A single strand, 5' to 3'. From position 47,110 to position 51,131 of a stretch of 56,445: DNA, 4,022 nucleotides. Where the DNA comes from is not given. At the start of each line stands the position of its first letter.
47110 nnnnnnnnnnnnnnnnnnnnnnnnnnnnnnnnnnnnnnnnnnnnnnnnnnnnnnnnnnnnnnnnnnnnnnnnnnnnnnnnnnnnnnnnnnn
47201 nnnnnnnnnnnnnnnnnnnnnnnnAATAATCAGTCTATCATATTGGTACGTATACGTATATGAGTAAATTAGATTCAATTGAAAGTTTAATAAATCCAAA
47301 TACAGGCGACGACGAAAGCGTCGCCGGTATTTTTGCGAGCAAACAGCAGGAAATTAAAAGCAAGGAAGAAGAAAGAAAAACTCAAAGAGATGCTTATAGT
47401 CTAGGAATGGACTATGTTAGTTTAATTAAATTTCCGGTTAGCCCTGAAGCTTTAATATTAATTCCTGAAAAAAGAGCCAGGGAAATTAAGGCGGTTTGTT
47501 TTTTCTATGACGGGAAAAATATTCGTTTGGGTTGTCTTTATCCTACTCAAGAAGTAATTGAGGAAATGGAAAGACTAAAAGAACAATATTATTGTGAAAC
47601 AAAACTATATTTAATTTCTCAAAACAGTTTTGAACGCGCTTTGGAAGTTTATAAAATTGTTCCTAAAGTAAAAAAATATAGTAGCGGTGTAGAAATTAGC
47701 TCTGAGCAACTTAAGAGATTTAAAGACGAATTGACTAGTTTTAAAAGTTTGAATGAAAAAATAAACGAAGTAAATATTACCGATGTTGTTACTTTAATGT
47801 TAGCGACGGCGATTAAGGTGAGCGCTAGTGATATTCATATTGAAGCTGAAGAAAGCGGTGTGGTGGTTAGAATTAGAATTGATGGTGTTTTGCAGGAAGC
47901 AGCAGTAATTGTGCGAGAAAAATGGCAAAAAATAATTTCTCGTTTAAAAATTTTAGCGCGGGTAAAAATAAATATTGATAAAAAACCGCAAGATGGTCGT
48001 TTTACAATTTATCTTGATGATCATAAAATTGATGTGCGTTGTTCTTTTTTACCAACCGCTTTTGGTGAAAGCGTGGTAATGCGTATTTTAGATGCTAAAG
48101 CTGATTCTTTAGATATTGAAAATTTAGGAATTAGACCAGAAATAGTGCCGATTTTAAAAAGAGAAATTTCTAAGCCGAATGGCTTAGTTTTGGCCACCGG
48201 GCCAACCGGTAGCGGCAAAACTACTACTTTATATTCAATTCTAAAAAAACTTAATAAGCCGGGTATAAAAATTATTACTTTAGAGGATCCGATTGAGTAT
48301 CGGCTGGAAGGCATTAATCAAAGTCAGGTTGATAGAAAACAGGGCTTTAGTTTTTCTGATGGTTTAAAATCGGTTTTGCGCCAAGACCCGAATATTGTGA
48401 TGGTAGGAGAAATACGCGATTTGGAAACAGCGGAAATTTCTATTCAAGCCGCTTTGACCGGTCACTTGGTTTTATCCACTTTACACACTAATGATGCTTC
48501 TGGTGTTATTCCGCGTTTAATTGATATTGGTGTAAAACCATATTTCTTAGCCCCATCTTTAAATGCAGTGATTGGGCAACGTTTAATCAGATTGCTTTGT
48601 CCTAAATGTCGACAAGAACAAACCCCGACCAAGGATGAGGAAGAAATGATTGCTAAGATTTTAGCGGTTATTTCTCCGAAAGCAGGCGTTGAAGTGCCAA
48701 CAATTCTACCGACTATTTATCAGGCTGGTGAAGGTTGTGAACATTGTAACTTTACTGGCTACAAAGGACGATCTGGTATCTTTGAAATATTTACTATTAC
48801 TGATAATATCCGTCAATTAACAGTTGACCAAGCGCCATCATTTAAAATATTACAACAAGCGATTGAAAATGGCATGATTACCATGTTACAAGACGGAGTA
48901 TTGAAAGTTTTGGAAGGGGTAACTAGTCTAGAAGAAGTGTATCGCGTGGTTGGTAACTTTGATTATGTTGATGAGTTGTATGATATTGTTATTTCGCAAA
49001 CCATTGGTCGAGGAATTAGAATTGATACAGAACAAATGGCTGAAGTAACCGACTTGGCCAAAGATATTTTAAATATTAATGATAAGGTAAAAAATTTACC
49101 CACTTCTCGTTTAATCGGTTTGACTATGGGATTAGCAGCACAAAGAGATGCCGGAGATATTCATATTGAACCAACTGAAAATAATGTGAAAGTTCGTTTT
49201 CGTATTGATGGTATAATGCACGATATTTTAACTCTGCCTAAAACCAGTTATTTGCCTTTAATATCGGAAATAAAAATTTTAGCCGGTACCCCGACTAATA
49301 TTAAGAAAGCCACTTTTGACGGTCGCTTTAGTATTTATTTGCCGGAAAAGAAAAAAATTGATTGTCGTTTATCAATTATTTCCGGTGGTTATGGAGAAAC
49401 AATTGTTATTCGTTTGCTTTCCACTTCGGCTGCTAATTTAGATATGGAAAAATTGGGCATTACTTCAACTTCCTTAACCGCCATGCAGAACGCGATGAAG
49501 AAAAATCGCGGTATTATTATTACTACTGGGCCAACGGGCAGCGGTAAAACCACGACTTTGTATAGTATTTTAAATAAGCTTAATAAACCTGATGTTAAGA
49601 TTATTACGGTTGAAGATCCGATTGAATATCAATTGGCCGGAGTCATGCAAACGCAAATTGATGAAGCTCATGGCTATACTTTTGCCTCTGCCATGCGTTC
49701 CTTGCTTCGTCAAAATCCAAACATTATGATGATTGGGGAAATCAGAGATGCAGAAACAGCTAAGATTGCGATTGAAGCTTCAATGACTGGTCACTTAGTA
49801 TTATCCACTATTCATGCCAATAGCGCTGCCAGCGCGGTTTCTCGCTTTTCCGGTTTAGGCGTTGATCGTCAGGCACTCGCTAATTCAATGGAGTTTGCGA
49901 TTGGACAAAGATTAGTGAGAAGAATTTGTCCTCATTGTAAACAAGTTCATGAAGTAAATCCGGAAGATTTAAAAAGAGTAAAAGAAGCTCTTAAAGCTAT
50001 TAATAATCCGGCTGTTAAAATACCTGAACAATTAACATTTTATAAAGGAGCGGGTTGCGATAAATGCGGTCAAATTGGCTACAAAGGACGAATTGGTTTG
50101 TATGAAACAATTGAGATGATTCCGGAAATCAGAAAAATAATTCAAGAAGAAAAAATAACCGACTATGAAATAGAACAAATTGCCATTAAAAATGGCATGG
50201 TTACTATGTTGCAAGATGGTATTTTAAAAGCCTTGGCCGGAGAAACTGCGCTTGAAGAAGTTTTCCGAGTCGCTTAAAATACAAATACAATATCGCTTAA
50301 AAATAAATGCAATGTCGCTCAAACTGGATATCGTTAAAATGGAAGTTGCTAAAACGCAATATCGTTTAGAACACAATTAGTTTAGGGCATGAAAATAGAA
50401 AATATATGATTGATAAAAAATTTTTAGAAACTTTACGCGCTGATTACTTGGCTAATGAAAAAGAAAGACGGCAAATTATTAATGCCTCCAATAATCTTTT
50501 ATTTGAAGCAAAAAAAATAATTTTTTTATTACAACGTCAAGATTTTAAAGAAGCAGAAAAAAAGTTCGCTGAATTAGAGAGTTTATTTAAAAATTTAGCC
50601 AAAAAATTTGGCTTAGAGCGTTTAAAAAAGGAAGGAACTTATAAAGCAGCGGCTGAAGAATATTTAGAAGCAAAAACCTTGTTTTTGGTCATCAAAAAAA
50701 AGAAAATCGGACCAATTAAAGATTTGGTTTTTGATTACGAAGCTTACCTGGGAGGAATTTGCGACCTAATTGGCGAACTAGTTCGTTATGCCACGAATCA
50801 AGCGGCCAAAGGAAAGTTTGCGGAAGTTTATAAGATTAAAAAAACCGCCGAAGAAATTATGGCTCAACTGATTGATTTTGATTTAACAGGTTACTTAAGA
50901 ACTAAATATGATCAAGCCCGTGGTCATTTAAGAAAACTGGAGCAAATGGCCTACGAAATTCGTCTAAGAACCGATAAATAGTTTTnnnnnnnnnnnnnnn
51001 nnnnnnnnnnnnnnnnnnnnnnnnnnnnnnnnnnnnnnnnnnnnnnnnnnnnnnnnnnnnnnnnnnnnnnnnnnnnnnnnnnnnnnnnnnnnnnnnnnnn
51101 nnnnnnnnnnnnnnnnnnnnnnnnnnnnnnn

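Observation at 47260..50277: Covalently duplicated PilB/GspE secretion ATPase (two intact ATPase modules in one 1005-aa chain)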

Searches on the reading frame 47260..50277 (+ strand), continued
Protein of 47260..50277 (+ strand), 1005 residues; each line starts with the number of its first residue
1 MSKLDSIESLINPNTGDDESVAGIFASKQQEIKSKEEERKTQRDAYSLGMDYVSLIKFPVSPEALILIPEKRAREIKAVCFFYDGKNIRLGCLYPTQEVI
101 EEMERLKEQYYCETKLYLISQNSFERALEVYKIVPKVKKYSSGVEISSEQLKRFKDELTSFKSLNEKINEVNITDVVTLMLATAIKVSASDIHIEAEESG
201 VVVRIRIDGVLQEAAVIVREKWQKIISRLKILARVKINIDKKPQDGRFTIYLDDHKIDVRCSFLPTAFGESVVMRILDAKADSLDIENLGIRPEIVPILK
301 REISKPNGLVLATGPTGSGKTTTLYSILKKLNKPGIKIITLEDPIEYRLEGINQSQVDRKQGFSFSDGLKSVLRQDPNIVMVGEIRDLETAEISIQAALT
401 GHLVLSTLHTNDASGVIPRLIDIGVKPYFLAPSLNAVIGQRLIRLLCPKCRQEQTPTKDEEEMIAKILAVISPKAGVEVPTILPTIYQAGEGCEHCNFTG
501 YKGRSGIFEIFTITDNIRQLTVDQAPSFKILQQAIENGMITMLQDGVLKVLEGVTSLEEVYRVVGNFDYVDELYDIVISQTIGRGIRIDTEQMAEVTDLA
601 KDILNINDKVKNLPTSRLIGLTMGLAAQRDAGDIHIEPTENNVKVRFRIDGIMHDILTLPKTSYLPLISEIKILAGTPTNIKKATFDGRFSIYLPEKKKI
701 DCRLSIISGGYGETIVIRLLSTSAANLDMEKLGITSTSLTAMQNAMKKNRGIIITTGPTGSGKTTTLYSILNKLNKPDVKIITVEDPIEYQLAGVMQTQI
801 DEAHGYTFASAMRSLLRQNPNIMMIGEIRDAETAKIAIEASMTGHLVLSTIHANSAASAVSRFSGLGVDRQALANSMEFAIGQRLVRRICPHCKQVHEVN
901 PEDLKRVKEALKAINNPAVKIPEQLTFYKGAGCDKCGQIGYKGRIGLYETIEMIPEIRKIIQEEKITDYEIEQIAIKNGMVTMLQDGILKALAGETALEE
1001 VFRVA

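Call 82: find_encoding_contigs(protein=P0121, flank=10000, max_places=1)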
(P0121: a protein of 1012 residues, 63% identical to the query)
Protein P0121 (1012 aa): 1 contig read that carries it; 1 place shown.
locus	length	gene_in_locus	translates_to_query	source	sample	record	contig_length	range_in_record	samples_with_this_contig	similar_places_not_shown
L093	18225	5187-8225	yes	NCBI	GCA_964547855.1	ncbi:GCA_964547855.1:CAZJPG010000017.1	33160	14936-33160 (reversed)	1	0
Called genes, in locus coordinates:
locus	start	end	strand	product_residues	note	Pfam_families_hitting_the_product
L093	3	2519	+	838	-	?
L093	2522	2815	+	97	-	-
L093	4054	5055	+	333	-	-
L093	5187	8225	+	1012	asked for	PF04851:ResIII (faint), PF00437:T2SSE, PF20720:nSTAND3 (faint), PF00004:AAA (faint), PF00005:ABC_tran (faint), PF02492:cobW (faint), PF12775:AAA_7 (faint), PF00437:T2SSE, +8 more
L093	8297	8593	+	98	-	PF01541:GIY-YIG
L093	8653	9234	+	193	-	PF01997:Translin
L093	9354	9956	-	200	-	-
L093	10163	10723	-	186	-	-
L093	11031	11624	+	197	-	PF07638:Sigma70_ECF (weak), PF04542:Sigma70_r2, PF08281:Sigma70_r4_2, PF04545:Sigma70_r4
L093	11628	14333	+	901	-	PF11369:DUF3160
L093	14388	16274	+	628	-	PF01875:Memo, PF09587:PGA_cap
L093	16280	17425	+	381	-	PF03222:Trp_Tyr_perm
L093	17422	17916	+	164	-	PF00149:Metallophos, PF12850:Metallophos_2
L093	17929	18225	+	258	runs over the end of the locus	PF00459:Inositol_P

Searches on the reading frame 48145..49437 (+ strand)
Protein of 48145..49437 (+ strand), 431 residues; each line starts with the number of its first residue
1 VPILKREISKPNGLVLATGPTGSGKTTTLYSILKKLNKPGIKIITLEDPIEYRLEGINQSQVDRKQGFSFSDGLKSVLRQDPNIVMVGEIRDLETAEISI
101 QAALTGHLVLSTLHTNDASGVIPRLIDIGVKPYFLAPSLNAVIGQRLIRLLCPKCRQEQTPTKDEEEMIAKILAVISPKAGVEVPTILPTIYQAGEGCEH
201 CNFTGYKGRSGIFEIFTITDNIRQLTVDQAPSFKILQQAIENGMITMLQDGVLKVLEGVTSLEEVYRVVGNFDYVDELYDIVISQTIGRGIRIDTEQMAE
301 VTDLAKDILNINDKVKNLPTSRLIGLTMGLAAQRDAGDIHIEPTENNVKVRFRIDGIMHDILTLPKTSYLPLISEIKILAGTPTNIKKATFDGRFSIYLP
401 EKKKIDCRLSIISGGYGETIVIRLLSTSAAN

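Call 88: predict_structure(alignment_id=A4)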
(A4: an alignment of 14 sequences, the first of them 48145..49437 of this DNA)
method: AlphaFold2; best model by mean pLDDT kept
length: 431 residues; sequences in the alignment: 14
mean_pLDDT: 79.4   pTM: 0.62
mean pLDDT of the five models: 79.4, 79.3, 73.5, 70.0, 66.9
residues with pLDDT >= 90: 95; 70-90: 246; 50-70: 71; < 50: 19
segments of 3 or more residues with pLDDT < 50: 48-50, 282-288, 427-431
pLDDT, mean of each block of 10 residues (from residue 1): 84 88 82 74 59 59 65 60 75 85 86 86 90 90 94 93 81 76 75 92 93 91 88 82 87 93 86 51 46 80 76 72 82 88 91 87 85 77 63 77 77 86 67 30
secondary structure, 60 per line:
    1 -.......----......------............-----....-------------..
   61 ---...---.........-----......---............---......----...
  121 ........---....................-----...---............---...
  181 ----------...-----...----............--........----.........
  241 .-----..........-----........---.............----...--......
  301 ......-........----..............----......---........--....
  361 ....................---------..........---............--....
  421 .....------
elements in order: H2-8 E13-18 H25-36 E42-45 H70-78 E84-89 H93-104 E108-113 H118-128 H132-138 E139-151 E157-159 H163-174 E191-193 E206-217 H220-227 H232-241 H247-256 H262-269 H273-285 E290-292 H295-306 H308-315 H320-333 E338-343 E347-354 E357-365 H366-380 E390-399 E403-414 E417-425

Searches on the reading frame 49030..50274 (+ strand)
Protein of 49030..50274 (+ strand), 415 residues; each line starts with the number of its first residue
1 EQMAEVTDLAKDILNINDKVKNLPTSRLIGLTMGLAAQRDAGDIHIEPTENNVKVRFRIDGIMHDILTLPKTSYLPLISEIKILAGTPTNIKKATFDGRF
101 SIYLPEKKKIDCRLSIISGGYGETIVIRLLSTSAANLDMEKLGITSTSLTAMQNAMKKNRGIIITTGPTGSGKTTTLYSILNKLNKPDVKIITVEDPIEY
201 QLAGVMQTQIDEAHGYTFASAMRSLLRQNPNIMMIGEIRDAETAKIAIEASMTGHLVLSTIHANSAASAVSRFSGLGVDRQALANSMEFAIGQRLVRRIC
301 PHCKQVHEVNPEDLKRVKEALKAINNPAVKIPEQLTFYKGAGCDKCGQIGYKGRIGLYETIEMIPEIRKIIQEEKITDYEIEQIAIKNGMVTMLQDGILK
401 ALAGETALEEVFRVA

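Call 72: search_protein_families(library=ncbifam, proteins=[window:49030-50274:+], max_evalue=1e-20)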
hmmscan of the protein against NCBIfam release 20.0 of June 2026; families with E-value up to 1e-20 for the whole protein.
window:49030-50274:+ (415 aa): 8 families
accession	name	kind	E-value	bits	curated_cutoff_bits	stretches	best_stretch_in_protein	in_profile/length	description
TIGR02533.1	type_II_gspE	equivalog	3e-130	435.1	630.25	1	14-414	98-485/486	type II secretion system ATPase GspE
TIGR02538.1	type_IV_pilB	equivalog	2.9e-124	415.7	675.65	1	5-414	161-561/564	type IV-A pilus assembly ATPase PilB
NF007755.0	PRK10436.1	equivalog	1.1e-112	377.1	617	1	3-414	63-458/465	type II secretion system protein GspE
NF053534.1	T4PilAsmATPsTfpB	equivalog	1.3e-106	357.3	850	1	28-415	204-582/584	type IV pilus assembly ATPase TfpB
NF041000.1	ATPase_ComGA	equivalog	2e-70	236.8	300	1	36-297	7-266/267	competence type IV pilus ATPase ComGA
TIGR01420.1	pilT_fam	subfamily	3.1e-47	161.4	319.1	1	35-298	8-270/343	PilT/PilU family type 4a pilus ATPase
TIGR02525.1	plasmid_TraJ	equivalog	1.3e-27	96.8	368.3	1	138-297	131-299/372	plasmid transfer ATPase TraJ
TIGR02524.1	dot_icm_DotB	equivalog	6.5e-22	78.2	463.3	1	122-275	102-258/358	Dot/Icm type IV secretion system ATPase DotB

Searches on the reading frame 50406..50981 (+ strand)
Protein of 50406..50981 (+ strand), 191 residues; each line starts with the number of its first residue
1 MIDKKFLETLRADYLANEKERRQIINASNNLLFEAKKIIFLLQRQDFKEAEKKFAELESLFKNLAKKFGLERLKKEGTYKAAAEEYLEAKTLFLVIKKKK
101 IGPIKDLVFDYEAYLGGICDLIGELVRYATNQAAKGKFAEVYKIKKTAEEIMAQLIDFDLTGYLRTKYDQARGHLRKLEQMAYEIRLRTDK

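Call 3: search_protein_families(library=pfam, proteins=[window:50406-50981:+], max_evalue=0.01)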
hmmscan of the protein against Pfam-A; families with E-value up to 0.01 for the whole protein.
window:50406-50981:+ (191 aa): 1 family
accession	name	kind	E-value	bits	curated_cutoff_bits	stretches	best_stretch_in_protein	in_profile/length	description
PF01997.21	Translin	-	2.9e-20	73.6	25.9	1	20-188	2-204/205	Translin family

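Call 19: search_protein_families(library=ncbifam, proteins=[window:50406-50978:+], max_evalue=0.01)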
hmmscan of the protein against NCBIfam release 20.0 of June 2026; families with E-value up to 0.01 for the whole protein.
window:50406-50978:+ (191 aa): 6 families
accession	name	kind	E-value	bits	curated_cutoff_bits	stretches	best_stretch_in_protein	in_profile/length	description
NF011157.0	PRK14562.1-2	equivalog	9.8e-21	74.4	238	1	8-179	6-177/191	haloacid dehalogenase superfamily protein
NF011161.0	PRK14562.1-6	equivalog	1.7e-19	69.8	228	1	16-185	27-200/218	haloacid dehalogenase superfamily protein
NF011158.0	PRK14562.1-3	equivalog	6.2e-14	52.2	359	1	9-176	8-184/210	haloacid dehalogenase superfamily protein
NF011160.0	PRK14562.1-5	equivalog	6.5e-14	51.9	291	1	9-177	10-183/213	haloacid dehalogenase superfamily protein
NF011159.0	PRK14562.1-4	equivalog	2.2e-12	47.1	269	1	13-177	10-175/198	haloacid dehalogenase superfamily protein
NF011156.0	PRK14562.1-1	equivalog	0.00018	21.6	308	1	5-177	11-183/200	haloacid dehalogenase superfamily protein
